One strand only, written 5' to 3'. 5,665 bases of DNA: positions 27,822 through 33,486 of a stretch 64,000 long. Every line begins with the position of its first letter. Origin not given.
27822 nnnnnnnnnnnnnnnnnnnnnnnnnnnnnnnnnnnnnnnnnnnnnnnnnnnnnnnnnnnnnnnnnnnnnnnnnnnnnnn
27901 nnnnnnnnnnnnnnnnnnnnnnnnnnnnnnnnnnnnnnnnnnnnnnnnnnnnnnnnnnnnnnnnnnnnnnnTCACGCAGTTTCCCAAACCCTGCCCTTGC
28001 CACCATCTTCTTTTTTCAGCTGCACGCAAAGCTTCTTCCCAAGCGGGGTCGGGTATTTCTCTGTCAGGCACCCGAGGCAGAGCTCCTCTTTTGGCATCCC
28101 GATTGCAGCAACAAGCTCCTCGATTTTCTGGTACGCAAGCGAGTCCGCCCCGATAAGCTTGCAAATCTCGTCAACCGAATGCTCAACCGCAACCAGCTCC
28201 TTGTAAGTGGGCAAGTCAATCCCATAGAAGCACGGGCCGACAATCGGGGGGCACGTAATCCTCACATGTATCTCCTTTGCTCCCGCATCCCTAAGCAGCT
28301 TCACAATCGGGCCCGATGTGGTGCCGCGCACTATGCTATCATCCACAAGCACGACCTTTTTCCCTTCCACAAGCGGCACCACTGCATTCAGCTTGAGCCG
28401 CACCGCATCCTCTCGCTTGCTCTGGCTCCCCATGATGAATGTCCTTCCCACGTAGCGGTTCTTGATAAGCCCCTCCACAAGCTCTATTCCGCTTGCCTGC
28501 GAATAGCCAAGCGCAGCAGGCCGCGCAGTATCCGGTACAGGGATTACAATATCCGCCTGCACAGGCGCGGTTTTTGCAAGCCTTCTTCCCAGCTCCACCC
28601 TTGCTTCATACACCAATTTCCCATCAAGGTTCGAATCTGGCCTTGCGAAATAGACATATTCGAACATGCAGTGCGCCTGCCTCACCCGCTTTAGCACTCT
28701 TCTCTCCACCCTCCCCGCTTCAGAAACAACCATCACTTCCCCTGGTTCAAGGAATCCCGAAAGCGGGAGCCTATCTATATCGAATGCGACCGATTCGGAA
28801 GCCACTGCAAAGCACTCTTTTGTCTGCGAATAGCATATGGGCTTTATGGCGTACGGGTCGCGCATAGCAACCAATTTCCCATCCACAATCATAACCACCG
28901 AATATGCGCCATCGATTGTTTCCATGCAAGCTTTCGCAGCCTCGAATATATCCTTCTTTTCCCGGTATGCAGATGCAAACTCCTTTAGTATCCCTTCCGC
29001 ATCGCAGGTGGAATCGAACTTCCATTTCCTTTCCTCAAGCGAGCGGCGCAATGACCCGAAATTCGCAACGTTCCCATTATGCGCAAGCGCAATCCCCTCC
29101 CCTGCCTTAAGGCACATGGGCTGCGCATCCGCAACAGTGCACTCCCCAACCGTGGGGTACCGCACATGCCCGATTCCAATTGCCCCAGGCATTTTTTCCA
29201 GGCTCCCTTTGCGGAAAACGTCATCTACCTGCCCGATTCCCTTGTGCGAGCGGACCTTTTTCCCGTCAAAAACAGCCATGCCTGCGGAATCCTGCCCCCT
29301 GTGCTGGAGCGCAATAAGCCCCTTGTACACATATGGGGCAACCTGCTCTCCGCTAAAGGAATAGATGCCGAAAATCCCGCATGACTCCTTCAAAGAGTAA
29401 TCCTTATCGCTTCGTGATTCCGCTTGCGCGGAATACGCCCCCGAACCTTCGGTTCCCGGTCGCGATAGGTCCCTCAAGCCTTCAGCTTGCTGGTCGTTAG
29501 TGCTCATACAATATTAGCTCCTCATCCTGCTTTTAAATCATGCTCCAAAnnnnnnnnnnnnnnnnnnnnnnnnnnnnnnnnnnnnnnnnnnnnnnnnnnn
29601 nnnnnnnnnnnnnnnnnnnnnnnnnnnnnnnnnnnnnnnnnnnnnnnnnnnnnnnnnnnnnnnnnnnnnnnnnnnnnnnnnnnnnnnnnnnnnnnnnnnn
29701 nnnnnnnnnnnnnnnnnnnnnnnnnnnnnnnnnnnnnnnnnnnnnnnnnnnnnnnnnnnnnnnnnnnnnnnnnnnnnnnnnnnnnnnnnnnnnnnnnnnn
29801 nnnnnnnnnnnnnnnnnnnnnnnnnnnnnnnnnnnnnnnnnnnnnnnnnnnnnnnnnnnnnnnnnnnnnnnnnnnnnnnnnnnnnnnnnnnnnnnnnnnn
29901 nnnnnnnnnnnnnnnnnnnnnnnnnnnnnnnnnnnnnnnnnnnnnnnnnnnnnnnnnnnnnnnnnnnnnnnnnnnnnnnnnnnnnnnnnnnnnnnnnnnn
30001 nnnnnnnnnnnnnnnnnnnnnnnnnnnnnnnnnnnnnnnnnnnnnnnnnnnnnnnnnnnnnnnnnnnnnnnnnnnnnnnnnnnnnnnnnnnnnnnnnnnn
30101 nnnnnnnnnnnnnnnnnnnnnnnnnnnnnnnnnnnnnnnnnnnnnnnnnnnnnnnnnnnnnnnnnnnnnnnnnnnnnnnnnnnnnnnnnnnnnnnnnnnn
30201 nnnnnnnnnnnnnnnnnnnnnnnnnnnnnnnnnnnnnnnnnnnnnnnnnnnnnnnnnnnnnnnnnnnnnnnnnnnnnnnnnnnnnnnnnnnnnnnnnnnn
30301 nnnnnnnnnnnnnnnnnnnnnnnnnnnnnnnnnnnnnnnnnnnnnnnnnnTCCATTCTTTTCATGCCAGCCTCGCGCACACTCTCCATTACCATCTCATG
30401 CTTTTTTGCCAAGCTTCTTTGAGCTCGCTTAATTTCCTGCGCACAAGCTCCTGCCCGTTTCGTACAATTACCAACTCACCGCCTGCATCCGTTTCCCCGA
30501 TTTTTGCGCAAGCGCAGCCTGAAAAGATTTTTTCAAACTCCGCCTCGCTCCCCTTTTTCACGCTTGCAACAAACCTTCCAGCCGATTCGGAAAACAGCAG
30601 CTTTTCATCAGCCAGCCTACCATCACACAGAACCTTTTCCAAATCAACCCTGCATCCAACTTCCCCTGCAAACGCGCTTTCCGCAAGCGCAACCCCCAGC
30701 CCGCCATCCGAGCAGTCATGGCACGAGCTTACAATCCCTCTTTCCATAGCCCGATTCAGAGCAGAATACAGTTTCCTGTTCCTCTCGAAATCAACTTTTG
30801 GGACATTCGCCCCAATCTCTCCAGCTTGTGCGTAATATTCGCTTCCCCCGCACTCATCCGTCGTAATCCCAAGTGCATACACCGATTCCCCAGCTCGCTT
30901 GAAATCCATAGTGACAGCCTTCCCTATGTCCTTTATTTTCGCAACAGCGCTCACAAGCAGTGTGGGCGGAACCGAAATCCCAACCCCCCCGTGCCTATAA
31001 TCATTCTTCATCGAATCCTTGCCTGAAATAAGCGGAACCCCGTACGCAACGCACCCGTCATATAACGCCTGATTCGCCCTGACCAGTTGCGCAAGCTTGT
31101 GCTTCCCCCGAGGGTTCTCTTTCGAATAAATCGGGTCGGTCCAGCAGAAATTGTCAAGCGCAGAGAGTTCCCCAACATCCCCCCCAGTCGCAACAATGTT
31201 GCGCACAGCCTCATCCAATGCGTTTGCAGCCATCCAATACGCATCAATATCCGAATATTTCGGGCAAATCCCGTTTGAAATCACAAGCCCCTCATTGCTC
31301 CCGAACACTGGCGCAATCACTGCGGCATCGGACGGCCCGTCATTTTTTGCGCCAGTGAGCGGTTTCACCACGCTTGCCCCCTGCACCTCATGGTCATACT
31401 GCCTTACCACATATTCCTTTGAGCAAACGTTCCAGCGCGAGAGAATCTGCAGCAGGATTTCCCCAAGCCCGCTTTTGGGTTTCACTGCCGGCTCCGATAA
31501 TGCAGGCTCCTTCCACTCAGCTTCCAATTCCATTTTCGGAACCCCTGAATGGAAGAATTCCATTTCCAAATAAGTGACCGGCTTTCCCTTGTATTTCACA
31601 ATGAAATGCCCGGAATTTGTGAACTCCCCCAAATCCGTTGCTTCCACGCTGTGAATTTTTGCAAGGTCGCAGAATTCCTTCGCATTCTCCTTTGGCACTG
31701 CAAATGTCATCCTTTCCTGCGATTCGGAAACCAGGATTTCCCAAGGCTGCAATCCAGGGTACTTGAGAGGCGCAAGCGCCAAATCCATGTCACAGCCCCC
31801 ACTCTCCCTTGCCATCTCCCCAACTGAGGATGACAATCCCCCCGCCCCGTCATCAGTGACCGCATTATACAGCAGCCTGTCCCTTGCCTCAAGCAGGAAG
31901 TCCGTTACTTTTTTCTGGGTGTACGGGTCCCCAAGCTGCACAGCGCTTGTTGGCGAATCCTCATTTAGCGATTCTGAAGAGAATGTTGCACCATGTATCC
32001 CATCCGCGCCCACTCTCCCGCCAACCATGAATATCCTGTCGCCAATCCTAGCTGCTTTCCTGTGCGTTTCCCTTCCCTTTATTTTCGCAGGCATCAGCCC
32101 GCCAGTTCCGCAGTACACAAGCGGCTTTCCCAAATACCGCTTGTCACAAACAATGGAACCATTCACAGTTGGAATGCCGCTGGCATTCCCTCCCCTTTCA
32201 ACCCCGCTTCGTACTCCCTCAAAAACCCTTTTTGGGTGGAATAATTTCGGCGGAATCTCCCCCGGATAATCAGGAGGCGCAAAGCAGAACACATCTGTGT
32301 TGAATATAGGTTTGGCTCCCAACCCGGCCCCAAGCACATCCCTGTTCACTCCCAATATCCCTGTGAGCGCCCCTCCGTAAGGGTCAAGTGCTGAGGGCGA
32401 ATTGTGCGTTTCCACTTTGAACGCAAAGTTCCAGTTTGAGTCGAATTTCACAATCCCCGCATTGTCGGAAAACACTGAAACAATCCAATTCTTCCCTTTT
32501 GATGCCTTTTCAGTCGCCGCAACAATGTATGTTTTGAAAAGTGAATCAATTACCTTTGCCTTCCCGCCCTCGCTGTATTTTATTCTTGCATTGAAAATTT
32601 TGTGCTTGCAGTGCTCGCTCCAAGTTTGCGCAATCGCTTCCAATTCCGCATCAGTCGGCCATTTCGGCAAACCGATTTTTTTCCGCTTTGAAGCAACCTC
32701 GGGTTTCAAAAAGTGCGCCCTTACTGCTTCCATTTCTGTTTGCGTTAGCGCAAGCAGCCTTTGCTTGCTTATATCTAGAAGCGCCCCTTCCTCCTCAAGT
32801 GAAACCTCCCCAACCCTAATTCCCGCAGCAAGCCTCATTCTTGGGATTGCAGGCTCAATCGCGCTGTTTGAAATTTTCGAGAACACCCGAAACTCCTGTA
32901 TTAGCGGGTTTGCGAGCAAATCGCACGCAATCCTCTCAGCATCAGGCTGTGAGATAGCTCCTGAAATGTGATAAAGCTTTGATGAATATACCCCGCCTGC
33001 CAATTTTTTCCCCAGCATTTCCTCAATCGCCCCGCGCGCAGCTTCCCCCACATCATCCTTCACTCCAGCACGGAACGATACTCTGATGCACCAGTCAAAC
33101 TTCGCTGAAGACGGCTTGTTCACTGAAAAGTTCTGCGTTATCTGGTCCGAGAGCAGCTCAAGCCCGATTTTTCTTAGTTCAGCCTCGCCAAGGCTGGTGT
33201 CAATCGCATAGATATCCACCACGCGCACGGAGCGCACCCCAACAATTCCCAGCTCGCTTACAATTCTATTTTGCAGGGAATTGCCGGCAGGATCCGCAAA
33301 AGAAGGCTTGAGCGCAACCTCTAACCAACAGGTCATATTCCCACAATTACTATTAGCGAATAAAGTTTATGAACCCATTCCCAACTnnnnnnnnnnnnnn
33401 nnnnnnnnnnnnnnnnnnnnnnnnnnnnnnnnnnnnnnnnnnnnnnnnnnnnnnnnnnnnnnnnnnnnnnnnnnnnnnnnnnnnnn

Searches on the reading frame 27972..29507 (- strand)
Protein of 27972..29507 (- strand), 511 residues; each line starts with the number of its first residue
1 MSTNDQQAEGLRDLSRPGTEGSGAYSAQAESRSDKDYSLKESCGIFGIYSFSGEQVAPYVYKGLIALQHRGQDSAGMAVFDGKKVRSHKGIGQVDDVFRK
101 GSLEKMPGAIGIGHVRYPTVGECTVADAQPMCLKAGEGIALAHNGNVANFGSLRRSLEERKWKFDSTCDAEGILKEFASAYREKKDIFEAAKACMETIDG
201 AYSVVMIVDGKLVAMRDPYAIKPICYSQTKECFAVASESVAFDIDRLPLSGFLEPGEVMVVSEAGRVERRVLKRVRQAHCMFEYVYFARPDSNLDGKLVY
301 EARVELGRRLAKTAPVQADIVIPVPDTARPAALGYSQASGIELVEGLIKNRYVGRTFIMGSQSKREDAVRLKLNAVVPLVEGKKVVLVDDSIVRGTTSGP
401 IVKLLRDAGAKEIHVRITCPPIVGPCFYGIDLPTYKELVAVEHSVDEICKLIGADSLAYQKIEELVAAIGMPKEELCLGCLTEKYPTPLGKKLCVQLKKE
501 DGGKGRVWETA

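Call 13: find_related_loci(query=window:27972-29507:-, collection=genome_contigs, flank=10000)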
Query window:27972-29507:- (511 aa) in genome_contigs; peptide patterns used: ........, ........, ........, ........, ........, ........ (x = any residue, [..] = any of these).
600 stretches matched a pattern (row limit reached: there are more); 540 encode a relative of the query (tblastn E <= 1e-3); the best 80 are kept; 80 distinct loci.
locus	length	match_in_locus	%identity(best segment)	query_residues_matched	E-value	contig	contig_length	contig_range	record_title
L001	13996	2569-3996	60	40-509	0e+0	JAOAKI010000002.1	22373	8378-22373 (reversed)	MAG: Candidatus Micrarchaeota archaeon isolate SKW47 k141_921589, whole genome shotgun sequence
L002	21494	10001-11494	58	14-509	0e+0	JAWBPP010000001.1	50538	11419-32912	MAG: Candidatus Anstonellaceae archaeon isolate HNT-4_202101_bins_86 HNT-4_202101_bins_86_scaffold_1, whole genome shotg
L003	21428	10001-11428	60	40-509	0e+0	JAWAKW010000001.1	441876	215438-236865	MAG: Candidatus Anstonellaceae archaeon isolate SRBZ-1_202007_bins_105 SRBZ-1_202007_bins_105_scaffold_1, whole genome s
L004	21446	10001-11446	58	33-509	0e+0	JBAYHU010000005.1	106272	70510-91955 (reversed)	MAG: Candidatus Micrarchaeia archaeon isolate SO_2016_GW1_157 scaffold00427_OW334_2016, whole genome shotgun sequence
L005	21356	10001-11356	51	41-503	3e-143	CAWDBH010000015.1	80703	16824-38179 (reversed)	MAG: uncultured Candidatus Micrarchaeota archaeon isolate MFD01689.bin.2.62 genome assembly, contig: contig_44746, whole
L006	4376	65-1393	50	40-487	3e-144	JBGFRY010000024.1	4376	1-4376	MAG: Candidatus Micrarchaeota archaeon isolate BA1A30.2019.Bin.11 NODE_16530_length_4376_cov_27.123619, whole genome sho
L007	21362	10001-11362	50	40-498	1e-141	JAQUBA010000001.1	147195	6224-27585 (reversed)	MAG: Candidatus ainarchaeum sp. isolate STC_97 NODE_258_length_147195_cov_4.515578_Sandtown_C, whole genome shotgun sequ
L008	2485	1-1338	49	48-498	7e-144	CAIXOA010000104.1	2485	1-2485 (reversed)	uncultured Candidatus Micrarchaeota archaeon isolate AlinenSediments_bin-2471 genome assembly, contig: bin-2471:104/197,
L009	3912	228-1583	48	40-493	5e-135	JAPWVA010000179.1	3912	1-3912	MAG: Actinomycetota bacterium isolate RSWS17 scaffold_5967_c1, whole genome shotgun sequence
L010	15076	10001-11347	46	39-490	6e-129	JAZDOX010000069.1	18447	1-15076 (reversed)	MAG: Candidatus Omnitrophota bacterium isolate MEGAHIT-group-0.801 k141_16350450, whole genome shotgun sequence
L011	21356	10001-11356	45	39-493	2e-127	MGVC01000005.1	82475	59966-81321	MAG: Elusimicrobia bacterium RIFOXYA2_FULL_39_19 rifoxya2_full_scaffold_121, whole genome shotgun sequence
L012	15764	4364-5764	45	33-499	4e-127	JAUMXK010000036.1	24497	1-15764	MAG: Eubacteriales bacterium isolate S15M_Sa_66 NODE_1005_length_24497_cov_13.642460, whole genome shotgun sequence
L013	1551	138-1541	45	25-489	3e-137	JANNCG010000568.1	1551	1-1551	MAG: Myxococcales bacterium isolate OTE_78_metabat_205 OTE_78_k141_3450904, whole genome shotgun sequence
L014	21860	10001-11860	45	22-487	4e-125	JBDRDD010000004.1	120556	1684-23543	MAG: bacterium isolate MEGAHIT-group-1.232 k141_13302248, whole genome shotgun sequence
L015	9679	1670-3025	48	38-487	2e-126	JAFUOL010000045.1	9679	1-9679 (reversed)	MAG: Clostridia bacterium isolate RGIG4680 Roe_deer_Rectum-5__c191187, whole genome shotgun sequence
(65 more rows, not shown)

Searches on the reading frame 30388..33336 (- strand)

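Call 24: search_protein_families(library=pfam, proteins=[window:30388-33336:-], max_evalue=0.001)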
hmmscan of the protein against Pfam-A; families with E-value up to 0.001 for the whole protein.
window:30388-33336:- (982 aa): 5 families
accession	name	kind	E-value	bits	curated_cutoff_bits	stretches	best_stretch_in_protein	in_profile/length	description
PF02769.27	AIRS_C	-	1.3e-51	175.3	23.1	2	431-582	2-155/156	AIR synthase related protein, C-terminal domain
PF00586.29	AIRS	-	2.6e-24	86.3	24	2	291-414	2-111/112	AIR synthase related protein, N-terminal domain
PF18072.6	FGAR-AT_linker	-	1.4e-14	54.8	26.6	1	188-246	3-50/50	Formylglycinamide ribonucleotide amidotransferase linker domain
PF02700.19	PurS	-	1.1e-10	42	22.2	1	6-72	5-75/77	Phosphoribosylformylglycinamidine (FGAM) synthase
PF22689.1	FGAR-AT_PurM_N-like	-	0.00017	21.8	27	1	639-799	1-159/160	FGAR-AT PurM_N-like domain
